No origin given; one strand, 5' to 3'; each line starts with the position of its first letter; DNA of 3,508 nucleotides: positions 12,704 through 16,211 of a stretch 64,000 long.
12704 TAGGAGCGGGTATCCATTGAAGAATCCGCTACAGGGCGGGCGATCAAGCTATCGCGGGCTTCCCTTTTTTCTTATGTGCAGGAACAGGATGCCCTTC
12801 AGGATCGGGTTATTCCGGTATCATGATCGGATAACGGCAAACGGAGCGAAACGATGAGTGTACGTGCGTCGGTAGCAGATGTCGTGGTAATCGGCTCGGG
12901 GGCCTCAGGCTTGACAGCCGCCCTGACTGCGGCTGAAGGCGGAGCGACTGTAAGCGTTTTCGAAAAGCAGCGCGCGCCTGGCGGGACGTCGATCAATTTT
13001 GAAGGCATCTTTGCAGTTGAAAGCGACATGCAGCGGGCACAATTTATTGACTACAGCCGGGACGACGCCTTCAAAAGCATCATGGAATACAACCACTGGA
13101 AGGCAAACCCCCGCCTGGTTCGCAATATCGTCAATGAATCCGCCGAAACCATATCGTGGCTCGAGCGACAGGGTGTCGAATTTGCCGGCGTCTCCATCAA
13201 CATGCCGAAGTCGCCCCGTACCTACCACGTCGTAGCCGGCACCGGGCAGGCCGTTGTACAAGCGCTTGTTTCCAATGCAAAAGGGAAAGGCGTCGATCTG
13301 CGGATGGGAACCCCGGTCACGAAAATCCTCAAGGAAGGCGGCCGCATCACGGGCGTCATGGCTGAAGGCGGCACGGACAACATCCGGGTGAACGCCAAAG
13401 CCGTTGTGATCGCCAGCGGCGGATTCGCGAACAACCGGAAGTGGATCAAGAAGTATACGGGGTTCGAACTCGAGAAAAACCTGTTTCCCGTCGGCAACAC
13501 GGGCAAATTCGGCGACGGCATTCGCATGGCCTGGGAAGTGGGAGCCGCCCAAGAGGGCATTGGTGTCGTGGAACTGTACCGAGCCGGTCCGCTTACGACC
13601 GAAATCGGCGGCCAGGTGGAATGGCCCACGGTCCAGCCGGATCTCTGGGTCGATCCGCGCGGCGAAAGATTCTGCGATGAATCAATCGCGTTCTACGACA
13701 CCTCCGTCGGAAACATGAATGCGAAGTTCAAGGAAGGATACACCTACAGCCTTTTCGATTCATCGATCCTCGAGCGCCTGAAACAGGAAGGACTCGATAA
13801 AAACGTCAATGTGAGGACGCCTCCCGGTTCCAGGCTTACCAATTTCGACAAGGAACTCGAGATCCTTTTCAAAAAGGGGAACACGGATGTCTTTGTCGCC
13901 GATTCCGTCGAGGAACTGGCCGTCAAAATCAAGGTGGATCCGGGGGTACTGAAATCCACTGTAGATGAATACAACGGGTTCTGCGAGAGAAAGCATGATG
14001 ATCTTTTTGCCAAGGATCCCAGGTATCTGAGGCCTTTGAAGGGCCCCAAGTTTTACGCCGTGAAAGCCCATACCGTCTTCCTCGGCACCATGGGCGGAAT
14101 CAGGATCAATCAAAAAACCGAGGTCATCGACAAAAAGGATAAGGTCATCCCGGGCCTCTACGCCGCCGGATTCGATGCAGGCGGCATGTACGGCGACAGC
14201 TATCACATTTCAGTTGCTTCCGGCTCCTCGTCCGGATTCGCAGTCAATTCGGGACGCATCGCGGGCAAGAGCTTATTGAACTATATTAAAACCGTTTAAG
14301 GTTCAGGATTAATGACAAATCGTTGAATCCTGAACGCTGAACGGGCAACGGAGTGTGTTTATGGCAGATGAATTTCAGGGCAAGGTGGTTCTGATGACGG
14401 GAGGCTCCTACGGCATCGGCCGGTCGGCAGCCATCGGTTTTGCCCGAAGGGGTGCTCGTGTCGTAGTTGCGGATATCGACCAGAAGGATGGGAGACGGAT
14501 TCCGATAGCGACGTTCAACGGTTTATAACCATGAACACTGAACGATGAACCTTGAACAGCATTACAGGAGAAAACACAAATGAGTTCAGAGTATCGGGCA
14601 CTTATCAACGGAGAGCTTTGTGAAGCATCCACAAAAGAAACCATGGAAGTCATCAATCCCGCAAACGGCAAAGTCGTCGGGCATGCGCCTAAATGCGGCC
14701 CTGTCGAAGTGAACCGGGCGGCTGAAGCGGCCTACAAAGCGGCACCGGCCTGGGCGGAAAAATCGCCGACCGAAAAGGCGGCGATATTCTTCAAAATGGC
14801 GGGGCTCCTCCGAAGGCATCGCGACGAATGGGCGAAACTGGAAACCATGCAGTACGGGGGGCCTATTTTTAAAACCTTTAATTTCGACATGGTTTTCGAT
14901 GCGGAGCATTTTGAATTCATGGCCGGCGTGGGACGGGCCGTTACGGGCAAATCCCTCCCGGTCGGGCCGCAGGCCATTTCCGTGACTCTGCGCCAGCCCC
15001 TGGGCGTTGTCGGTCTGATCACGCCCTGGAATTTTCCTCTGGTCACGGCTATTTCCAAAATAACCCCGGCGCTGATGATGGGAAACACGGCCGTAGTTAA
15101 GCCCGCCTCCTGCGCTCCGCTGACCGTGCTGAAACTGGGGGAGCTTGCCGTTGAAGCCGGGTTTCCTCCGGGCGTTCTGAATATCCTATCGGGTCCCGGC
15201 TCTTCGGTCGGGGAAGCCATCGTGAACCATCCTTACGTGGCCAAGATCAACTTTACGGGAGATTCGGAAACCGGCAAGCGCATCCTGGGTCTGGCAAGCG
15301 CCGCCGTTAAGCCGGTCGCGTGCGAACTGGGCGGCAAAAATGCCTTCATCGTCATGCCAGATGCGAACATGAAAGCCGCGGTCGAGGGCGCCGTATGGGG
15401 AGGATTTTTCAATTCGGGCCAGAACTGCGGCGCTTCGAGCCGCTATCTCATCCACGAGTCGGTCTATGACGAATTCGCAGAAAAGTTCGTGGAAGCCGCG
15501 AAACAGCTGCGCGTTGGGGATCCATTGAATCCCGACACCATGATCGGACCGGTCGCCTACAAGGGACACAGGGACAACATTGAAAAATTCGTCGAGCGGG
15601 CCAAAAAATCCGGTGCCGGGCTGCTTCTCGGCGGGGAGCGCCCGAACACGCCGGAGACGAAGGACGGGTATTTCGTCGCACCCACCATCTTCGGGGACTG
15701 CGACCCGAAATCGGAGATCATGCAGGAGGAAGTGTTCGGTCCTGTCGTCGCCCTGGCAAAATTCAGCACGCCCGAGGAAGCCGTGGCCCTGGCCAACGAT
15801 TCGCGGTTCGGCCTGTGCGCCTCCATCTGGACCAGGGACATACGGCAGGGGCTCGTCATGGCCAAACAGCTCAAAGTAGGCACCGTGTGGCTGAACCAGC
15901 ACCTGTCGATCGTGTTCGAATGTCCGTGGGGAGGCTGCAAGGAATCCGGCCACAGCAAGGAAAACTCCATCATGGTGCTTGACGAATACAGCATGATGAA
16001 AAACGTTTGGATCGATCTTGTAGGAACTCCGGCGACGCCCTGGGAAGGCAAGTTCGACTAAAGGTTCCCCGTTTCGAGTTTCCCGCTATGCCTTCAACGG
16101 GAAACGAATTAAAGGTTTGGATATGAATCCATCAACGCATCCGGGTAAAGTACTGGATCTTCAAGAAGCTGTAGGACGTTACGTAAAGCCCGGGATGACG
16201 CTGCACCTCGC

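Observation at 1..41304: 41-kb anaerobic catabolic supercluster of unknown substrate: CoA-transferase-rich, with no ligase or regulator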

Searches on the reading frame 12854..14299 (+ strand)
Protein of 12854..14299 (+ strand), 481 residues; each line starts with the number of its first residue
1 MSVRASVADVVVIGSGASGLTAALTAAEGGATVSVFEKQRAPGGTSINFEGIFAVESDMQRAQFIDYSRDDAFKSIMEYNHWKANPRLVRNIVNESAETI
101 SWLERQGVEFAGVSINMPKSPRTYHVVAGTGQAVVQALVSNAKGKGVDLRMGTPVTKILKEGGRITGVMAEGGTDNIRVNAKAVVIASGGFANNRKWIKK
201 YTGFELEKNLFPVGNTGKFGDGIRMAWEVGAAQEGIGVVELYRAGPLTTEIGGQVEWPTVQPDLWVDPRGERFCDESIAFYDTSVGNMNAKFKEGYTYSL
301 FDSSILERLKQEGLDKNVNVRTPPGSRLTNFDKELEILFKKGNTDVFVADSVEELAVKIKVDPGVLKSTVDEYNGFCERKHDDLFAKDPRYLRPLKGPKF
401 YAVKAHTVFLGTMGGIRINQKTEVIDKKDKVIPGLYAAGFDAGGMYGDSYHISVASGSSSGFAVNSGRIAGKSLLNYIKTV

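Call 4: search_protein_families(library=pfam, proteins=[window:12854-14299:+])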
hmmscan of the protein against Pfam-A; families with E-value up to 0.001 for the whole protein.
window:12854-14299:+ (481 aa): 13 families
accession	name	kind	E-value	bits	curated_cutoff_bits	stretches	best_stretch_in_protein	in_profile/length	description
PF00890.30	FAD_binding_2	-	1.1e-52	180.1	20.4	1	9-447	1-404/414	FAD binding domain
PF01266.30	DAO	-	7.1e-18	65.7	27.9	1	9-197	1-209/353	FAD dependent oxidoreductase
PF03486.20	HI0933_like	-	1.1e-15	58.2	50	1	9-441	2-221/244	HI0933-like protein Rossmann domain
PF12831.13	FAD_oxidored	-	3.6e-12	46.7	27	1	9-189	1-145/416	FAD dependent oxidoreductase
PF07992.20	Pyr_redox_2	-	3.7e-10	40.2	26.1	1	9-193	2-112/291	Pyridine nucleotide-disulphide oxidoreductase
PF01134.28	GIDA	-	3.3e-08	33.4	22.1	1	9-200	1-160/391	Glucose inhibited division protein A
PF13450.12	NAD_binding_8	-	1.5e-07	32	21.9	1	12-48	1-39/68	NAD(P)-binding Rossmann-like domain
PF01946.23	Thi4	-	3.5e-06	26.9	26.2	1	6-46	16-57/235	Thi4 family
PF01494.25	FAD_binding_3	-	1.3e-05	25.1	22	1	8-199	2-168/349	FAD binding domain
PF00070.33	Pyr_redox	-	9.9e-05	23.2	22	0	10-41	2-33/82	Pyridine nucleotide-disulphide oxidoreductase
PF13738.12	Pyr_redox_3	-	0.00021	21.1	30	0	9-39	166-196/305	Pyridine nucleotide-disulphide oxidoreductase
PF01593.30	Amino_oxidase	-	0.00027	20.8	19.8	0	118-188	199-254/443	Flavin containing amine oxidoreductase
PF01262.27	AlaDh_PNT_C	-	0.00071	19.5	23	0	6-40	27-61/214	Alanine dehydrogenase/PNT, C-terminal domain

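Call 8: search_protein_families(library=ncbifam, proteins=[window:12854-14299:+], max_evalue=0.00001)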
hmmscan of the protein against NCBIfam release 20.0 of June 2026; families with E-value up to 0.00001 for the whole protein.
window:12854-14299:+ (481 aa): 63 families (the best 25 are shown)
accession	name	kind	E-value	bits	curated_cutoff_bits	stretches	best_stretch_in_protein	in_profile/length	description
NF053717.1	VnlPnlRedVprA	equivalog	2e-107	360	600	1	8-475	7-479/481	vinyl phenol reductase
TIGR01813.1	flavo_cyto_c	subfamily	2.7e-64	217.5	285.45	1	9-449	1-425/444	flavocytochrome c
NF006130.0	PRK08274.1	equivalog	1.3e-56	192.4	369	1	6-473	4-457/467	FAD-dependent tricarballylate dehydrogenase TcuA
NF005064.0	PRK06481.1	equivalog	9.8e-54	182.9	542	1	8-479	62-504/506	flavocytochrome c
NF005510.0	PRK07121.1-3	subfamily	7e-52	176.8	481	2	118-473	166-485/492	FAD-binding protein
NF005511.0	PRK07121.1-4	equivalog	2.8e-51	174.6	466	2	176-474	262-539/553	FAD-binding protein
NF009478.0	PRK12844.1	equivalog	3.6e-45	154.3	789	2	127-468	205-542/559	3-ketosteroid-delta-1-dehydrogenase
NF004789.0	PRK06134.1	subfamily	7.5e-45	153.5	747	2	114-472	201-565/581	FAD-dependent oxidoreductase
NF009473.0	PRK12835.1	subfamily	6.9e-42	143.6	837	2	127-472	208-564/585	FAD-binding protein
TIGR02485.1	CobZ_N-term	equivalog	1.1e-36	126.6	372.55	1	8-305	2-306/437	FAD-dependent tricarballylate dehydrogenase TcuA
NF053677.1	Desat2ChcC2Cyan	equivalog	1.3e-36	126.1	900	2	129-474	200-551/558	4-oxocyclohex-2-ene-1-carboxylate 5-dehydrogenase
NF053676.1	4oxCHCAChcC1Cy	equivalog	5.5e-35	120.8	1000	3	122-236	177-286/528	4-oxocyclohexanecarboxylate 2-dehydrogenase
NF005882.1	PRK07843.1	equivalog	1.1e-34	119.9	788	2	127-471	197-544/547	3-oxosteroid 1-dehydrogenase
NF005512.0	PRK07121.1-5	subfamily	5.9e-34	117.4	812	2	127-471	177-487/489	FAD-binding protein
NF005509.0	PRK07121.1-2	subfamily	1.2e-33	116.5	630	2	163-472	236-519/527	FAD-binding protein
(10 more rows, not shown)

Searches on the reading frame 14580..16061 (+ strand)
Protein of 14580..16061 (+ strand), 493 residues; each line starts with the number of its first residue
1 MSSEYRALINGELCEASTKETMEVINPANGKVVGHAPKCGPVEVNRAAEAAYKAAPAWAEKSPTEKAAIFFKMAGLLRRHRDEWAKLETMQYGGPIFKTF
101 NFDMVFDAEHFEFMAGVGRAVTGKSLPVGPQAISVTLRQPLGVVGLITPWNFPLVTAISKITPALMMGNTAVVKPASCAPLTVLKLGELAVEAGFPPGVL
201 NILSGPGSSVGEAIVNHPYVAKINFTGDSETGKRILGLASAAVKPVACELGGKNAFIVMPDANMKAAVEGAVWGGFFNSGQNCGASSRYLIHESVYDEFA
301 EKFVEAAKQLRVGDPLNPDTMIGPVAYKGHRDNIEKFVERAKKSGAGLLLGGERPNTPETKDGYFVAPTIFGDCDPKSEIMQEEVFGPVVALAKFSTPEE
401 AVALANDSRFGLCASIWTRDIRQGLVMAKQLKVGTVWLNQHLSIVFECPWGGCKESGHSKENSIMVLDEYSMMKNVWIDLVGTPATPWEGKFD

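Call 4: search_protein_families(library=pfam, proteins=[window:14580-16061:+])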
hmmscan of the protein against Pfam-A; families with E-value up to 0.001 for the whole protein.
window:14580-16061:+ (493 aa): 1 family
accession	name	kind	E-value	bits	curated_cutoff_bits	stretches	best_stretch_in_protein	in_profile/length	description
PF00171.27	Aldedh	-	2.7e-161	537.7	23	1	17-476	4-461/461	Aldehyde dehydrogenase family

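Call 27: search_protein_families(library=ncbifam, proteins=[window:14580-16061:+], max_evalue=1e-10)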
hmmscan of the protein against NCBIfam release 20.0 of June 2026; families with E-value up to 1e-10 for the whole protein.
window:14580-16061:+ (493 aa): 40 families (the best 25 are shown)
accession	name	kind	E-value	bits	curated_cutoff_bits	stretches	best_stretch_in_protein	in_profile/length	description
TIGR01804.1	BADH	equivalog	5e-146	486.8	668.6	1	9-474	2-467/467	betaine-aldehyde dehydrogenase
NF010000.0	PRK13473.1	subfamily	8.9e-140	466.5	615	1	5-479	3-473/475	aminobutyraldehyde dehydrogenase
NF009725.0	PRK13252.1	equivalog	3.3e-135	451.3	593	1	4-481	6-482/488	betaine-aldehyde dehydrogenase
TIGR02299.1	HpaE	equivalog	7.7e-129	430.4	638.35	1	7-479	3-477/488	5-carboxymethyl-2-hydroxymuconate semialdehyde dehydrogenase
NF045735.1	PaDhStyDPseudo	equivalog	7.3e-124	414.1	850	1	6-478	4-481/483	phenylacetaldehyde dehydrogenase StyD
NF042993.1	AlphKGSA_gudD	equivalog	8.4e-119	397.4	770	1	4-478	3-480/481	alpha-ketoglutaric semialdehyde dehydrogenase GucD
NF045736.1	PaDhStyDRhodo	equivalog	3.7e-118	395.1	800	1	8-461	6-460/479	phenylacetaldehyde dehydrogenase StyD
NF050026.1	AcaldDHExaC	equivalog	6.4e-116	387.9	900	1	3-478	14-493/503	acetaldehyde dehydrogenase ExaC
TIGR01780.1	SSADH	subfamily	9.5e-111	370.8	646.35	1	24-474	1-448/448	succinate-semialdehyde dehydrogenase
TIGR03216.1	OH_muco_semi_DH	equivalog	7.6e-110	367.8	693.25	1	6-479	2-480/481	2-hydroxymuconic semialdehyde dehydrogenase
NF052305.1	DioxValDhHalo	equivalog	8.6e-108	361.3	750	1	1-477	1-480/483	2,5-dioxovalerate dehydrogenase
NF007352.0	PRK09847.1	equivalog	2.5e-106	356.1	850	1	4-480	19-493/495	aldehyde dehydrogenase PuuC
TIGR03374.1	ABALDH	equivalog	4.6e-105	352.2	909.3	1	5-478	2-471/472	aminobutyraldehyde dehydrogenase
NF040648.1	lactal_redase_Meth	equivalog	2e-104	350.2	650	1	8-478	2-462/463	lactaldehyde dehydrogenase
NF006916.0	PRK09407.1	equivalog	3.9e-104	349.1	521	1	16-476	30-490/526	succinic semialdehyde dehydrogenase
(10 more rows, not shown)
